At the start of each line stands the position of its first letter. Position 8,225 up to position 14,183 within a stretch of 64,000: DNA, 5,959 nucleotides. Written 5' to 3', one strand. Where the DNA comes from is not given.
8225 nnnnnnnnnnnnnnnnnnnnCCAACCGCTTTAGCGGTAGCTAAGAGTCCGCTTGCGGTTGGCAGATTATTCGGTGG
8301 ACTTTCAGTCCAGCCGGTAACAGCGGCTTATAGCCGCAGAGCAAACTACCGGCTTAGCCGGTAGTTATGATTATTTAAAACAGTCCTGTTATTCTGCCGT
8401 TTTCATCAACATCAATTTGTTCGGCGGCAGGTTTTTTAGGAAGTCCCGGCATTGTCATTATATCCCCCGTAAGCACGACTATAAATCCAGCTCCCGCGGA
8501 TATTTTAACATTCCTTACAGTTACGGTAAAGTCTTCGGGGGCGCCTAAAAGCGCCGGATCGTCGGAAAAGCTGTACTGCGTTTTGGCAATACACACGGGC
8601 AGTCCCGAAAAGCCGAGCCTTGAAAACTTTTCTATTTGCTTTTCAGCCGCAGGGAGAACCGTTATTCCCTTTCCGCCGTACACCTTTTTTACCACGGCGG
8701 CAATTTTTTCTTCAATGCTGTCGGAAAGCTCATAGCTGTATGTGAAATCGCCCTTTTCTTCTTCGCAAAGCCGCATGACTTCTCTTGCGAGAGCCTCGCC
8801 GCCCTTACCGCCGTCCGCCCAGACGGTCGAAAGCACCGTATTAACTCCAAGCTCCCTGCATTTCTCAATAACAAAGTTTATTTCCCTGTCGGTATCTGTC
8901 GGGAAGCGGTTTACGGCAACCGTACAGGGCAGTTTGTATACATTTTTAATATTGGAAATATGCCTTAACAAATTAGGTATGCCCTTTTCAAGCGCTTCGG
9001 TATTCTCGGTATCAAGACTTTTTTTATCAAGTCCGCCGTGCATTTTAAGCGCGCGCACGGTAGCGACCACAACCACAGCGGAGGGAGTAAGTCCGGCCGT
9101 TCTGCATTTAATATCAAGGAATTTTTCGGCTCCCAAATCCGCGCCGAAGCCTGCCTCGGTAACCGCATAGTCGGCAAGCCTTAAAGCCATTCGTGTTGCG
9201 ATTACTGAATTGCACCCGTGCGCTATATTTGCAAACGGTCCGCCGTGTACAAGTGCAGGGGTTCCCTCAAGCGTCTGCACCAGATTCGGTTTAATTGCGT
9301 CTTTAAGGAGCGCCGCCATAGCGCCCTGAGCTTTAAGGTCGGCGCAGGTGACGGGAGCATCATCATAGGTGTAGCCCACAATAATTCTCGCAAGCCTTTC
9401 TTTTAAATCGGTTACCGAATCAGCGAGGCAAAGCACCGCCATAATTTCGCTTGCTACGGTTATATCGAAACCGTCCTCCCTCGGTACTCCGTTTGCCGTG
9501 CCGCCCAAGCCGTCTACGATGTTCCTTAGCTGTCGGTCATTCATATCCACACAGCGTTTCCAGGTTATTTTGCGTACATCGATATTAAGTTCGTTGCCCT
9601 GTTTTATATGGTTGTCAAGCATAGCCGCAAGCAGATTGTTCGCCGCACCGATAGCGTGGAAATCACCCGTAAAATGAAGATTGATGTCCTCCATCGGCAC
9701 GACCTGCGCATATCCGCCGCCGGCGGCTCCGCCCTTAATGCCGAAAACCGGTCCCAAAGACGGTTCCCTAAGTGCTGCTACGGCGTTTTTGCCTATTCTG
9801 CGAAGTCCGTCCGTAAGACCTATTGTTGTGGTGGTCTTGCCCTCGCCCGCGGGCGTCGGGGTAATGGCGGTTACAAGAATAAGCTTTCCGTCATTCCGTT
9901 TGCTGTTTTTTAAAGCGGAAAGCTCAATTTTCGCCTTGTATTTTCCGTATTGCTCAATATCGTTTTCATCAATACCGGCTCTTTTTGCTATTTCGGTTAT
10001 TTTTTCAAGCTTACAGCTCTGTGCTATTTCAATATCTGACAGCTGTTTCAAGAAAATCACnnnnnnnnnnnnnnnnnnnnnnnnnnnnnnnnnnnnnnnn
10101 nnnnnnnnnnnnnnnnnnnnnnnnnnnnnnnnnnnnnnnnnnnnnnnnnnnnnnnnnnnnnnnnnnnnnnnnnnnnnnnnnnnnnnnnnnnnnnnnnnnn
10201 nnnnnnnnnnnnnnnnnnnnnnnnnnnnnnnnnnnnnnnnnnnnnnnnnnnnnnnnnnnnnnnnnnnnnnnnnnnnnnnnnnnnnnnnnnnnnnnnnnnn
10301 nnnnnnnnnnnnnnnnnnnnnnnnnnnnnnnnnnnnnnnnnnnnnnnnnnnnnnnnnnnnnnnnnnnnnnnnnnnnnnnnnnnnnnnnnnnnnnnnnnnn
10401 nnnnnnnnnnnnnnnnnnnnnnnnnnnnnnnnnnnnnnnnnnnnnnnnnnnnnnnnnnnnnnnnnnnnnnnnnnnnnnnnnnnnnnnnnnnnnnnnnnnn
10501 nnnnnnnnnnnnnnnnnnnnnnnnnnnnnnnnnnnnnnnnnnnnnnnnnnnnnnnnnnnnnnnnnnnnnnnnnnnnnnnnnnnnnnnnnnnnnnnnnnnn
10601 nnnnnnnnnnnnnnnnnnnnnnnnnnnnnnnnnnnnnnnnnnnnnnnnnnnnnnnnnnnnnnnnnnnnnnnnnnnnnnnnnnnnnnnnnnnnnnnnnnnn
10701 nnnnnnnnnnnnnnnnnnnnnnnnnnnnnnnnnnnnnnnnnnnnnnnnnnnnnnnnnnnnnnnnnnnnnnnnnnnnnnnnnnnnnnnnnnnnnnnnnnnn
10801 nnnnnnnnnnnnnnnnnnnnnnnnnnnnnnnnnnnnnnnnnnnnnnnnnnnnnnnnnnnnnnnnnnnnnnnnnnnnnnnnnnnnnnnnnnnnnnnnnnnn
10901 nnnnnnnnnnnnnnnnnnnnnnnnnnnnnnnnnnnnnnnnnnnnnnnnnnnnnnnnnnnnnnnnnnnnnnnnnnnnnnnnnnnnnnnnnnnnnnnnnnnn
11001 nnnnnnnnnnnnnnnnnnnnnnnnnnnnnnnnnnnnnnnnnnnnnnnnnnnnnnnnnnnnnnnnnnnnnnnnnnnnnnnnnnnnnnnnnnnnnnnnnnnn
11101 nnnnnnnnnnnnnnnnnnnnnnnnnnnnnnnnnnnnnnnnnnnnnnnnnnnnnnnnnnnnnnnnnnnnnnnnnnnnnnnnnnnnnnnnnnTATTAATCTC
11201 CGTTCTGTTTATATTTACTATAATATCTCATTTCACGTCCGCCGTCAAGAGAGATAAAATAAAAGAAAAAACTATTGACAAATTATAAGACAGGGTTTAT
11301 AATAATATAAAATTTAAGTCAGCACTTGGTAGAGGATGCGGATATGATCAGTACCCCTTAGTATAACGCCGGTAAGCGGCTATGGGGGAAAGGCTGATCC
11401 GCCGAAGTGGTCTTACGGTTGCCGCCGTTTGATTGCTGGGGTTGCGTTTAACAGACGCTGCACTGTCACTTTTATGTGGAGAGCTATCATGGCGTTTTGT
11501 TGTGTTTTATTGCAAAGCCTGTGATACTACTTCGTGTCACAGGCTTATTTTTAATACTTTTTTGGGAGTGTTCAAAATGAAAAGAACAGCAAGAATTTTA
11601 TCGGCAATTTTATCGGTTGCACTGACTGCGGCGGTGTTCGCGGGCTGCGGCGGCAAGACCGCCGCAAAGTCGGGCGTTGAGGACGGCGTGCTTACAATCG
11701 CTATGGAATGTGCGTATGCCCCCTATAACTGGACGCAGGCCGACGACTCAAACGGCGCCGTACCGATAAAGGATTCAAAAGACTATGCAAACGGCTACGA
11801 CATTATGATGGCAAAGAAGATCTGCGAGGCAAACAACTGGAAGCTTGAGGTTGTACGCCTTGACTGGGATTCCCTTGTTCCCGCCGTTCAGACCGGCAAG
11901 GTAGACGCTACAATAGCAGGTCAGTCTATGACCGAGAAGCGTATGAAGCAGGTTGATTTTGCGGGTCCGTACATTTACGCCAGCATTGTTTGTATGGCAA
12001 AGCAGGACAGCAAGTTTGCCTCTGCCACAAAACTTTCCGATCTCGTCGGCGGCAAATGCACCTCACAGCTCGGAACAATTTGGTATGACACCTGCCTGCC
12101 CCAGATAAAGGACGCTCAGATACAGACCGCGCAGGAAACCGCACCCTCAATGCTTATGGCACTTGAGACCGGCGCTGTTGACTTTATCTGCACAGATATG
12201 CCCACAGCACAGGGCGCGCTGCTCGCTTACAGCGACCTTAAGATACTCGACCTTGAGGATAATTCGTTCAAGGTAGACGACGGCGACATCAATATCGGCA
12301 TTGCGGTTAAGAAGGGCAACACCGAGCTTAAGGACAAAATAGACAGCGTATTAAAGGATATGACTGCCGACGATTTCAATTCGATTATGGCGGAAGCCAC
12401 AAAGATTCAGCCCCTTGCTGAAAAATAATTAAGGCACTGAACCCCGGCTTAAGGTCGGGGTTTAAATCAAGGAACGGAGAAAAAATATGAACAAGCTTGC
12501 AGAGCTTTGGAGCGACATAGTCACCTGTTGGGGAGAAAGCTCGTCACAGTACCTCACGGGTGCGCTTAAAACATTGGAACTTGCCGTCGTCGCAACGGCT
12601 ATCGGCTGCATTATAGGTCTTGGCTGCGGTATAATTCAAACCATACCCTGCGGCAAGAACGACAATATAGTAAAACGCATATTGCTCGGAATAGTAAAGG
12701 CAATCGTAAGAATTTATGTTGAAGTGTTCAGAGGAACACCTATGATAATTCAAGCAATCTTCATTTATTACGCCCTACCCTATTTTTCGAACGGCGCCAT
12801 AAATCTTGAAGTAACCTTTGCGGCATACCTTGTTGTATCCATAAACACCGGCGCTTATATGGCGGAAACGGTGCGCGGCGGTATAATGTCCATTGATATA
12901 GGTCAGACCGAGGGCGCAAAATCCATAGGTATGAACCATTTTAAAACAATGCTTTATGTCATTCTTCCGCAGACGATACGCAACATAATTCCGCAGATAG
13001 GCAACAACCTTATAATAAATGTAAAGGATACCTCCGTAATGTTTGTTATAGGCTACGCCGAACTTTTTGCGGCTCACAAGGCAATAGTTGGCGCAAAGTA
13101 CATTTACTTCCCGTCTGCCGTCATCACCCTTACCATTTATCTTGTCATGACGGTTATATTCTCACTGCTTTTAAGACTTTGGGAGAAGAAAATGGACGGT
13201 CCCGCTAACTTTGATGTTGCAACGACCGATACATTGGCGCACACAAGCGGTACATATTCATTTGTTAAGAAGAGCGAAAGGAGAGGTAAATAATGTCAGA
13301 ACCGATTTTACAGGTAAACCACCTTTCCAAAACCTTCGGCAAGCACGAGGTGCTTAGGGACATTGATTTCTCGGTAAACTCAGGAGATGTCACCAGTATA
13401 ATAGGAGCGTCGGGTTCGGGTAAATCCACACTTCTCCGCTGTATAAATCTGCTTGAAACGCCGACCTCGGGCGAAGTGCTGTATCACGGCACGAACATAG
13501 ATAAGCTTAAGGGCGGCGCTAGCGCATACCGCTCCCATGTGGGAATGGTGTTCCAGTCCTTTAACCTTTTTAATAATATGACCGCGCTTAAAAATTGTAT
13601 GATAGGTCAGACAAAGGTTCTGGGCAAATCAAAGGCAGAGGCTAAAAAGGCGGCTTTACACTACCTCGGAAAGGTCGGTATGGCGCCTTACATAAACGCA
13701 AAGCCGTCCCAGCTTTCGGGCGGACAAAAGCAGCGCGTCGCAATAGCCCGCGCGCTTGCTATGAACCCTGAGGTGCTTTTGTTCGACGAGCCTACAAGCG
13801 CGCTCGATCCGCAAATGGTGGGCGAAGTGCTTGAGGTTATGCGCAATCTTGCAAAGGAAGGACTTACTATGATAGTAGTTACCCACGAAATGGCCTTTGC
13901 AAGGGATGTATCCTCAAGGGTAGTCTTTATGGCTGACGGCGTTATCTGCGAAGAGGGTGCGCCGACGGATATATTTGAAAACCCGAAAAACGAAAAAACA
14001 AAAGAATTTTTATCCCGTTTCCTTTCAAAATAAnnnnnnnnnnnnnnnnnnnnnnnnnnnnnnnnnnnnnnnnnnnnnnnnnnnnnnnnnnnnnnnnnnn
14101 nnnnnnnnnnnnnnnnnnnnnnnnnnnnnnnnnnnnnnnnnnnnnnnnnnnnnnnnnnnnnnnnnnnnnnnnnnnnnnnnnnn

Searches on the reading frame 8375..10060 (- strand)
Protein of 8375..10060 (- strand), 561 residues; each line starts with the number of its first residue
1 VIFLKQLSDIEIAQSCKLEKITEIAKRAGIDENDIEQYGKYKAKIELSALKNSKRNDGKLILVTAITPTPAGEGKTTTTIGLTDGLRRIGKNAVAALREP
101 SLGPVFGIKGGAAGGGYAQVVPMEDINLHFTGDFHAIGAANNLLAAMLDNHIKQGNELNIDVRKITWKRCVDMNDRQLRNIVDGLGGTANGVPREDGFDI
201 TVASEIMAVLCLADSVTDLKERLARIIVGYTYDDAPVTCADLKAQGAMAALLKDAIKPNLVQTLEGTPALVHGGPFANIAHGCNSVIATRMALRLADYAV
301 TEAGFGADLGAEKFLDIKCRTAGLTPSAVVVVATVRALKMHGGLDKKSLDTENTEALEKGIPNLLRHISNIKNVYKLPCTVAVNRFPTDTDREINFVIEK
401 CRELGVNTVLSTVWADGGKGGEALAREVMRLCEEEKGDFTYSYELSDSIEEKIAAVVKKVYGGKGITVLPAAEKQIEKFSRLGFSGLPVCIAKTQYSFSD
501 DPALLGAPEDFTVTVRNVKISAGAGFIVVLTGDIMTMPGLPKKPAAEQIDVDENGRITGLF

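Call 14: search_protein_families(library=pfam, proteins=[window:8375-10060:-], max_evalue=0.001)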
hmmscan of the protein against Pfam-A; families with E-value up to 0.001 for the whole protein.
window:8375-10060:- (561 aa): 1 family
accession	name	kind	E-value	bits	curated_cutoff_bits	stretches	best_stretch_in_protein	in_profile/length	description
PF01268.25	FTHFS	-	2.7e-278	924.2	27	1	8-561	2-556/556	Formate--tetrahydrofolate ligase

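Call 64: list_cluster_members(proteins=[window:8375-10060:-, window:31265-33307:-, window:52685-57097:-, window:29509-31125:+, window:20066-21862:+])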
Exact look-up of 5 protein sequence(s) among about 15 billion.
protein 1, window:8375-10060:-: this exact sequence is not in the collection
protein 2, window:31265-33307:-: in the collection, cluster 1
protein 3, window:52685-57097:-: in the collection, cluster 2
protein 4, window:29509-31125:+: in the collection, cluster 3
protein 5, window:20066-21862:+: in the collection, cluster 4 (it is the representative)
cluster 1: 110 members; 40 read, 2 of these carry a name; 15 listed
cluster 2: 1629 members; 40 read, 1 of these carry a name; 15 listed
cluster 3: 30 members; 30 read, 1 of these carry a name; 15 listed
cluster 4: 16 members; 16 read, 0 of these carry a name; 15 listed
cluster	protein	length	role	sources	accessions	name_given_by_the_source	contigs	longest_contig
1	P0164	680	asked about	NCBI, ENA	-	-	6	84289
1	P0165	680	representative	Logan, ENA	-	-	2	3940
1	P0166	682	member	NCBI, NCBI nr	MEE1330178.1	MAG: bifunctional 4-hydroxy-3-methylbut-2-enyl diphosphate reductase/30S ribosomal ... | bifunctional 4-hydroxy-3-methylbut-2-enyl diphosphate reductase/30S ribosomal protein S1 ...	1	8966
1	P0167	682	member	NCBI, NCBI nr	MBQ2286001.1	MAG: bifunctional 4-hydroxy-3-methylbut-2-enyl diphosphate reductase/30S ribosomal ... | bifunctional 4-hydroxy-3-methylbut-2-enyl diphosphate reductase/30S ribosomal protein S1 ...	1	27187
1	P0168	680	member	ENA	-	-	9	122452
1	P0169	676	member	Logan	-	-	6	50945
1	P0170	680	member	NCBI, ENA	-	-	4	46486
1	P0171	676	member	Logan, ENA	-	-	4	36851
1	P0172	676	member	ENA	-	-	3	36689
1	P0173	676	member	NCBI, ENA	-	-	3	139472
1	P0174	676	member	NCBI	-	-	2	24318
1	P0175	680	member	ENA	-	-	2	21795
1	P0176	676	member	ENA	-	-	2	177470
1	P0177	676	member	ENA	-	-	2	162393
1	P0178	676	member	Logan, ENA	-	-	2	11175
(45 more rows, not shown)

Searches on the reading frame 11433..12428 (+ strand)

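Call 14: search_protein_families(library=pfam, proteins=[window:11433-12428:+], max_evalue=0.001)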
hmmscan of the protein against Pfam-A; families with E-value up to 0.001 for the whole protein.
window:11433-12428:+ (331 aa): 2 families
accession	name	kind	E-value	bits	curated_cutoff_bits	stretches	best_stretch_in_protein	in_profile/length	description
PF00497.25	SBP_bac_3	-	3.5e-26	91.9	26.4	1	113-314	15-121/132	Bacterial extracellular solute-binding proteins, family 3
PF10613.14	Lig_chan-Glu_bd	-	2.5e-05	24.8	30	1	144-191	66-113/115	Ligated ion channel L-glutamate- and glycine-binding site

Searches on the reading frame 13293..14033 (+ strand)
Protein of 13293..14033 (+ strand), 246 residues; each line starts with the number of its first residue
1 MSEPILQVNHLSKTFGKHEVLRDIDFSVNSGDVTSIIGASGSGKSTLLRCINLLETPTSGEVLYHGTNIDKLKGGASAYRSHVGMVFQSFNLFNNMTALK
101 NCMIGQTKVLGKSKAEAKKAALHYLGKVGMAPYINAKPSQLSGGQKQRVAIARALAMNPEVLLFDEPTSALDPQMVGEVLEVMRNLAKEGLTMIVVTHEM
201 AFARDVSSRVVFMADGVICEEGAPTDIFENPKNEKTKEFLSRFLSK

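Call 8: search_protein_families(library=pfam, proteins=[window:13293-14033:+], max_evalue=0.01)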
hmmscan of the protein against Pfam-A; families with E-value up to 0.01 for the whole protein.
window:13293-14033:+ (246 aa): 9 families
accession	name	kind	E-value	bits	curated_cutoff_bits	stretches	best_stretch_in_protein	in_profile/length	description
PF00005.33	ABC_tran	-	2.1e-37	129.2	25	1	21-169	1-137/137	ABC transporter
PF13304.12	AAA_21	-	3.7e-15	57.2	27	2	138-200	235-300/304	AAA domain, putative AbiEii toxin, Type IV TA system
PF02463.25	SMC_N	-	1.2e-10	41.7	40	1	31-207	24-206/220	RecF/RecN/SMC N terminal domain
PF13476.12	AAA_23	-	8.8e-06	26.9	27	1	15-53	7-41/201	AAA domain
PF13555.12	AAA_29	-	1.5e-05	25.1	27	1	26-58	17-49/61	P-loop containing region of AAA domain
PF09818.15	ABC_ATPase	-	2.1e-05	24.1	23.2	0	140-212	157-230/283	P-loop domain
PF13175.12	AAA_15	-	0.00026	21.1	32.1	0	24-58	19-50/374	AAA ATPase domain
PF13166.12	AAA_13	-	0.0015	17.7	36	0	158-209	526-580/713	AAA domain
PF20703.3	nSTAND1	-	0.0073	16.4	27.1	1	15-50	17-52/379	Novel STAND NTPase 1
